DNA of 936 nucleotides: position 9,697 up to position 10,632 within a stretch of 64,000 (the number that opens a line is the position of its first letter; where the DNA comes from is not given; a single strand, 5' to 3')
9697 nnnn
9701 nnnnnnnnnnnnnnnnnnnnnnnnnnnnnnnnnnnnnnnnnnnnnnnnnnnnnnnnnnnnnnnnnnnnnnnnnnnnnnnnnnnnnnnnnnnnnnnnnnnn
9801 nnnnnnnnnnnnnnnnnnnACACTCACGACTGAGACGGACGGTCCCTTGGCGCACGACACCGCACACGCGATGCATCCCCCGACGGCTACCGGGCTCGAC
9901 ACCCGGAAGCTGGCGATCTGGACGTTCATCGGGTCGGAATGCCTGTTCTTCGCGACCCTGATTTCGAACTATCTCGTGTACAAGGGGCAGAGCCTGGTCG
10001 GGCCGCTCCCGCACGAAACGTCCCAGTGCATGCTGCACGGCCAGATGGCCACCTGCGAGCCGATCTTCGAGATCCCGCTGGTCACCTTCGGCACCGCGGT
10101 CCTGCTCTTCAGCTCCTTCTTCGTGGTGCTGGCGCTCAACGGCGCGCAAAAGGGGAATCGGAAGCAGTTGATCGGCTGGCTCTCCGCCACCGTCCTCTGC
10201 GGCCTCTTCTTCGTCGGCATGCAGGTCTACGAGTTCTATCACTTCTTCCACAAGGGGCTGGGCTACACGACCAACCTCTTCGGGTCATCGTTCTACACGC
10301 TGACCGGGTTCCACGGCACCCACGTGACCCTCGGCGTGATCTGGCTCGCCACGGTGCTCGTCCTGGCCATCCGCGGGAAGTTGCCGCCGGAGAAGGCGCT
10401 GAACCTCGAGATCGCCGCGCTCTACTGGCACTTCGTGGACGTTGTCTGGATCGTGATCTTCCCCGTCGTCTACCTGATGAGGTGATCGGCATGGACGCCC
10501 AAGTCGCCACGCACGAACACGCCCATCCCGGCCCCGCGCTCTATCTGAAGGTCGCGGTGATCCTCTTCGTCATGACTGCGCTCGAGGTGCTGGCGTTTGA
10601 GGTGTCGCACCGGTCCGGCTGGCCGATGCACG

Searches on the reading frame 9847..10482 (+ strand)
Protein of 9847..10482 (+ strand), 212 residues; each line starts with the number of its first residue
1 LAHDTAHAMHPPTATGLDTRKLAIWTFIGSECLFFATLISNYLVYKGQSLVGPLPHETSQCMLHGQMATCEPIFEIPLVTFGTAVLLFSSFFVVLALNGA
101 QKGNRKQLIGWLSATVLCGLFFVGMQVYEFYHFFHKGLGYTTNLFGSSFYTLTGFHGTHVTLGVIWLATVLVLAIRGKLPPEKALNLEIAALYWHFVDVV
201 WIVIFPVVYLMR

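Call 46: search_protein_families(library=pfam, proteins=[window:9847-10482:+], max_evalue=0.00001)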
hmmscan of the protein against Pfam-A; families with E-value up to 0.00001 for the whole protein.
window:9847-10482:+ (212 aa): 1 family
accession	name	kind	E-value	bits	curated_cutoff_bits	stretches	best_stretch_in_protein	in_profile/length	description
PF00510.24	COX3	-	1.3e-23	84.7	23.8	1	21-210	77-255/258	Cytochrome c oxidase subunit III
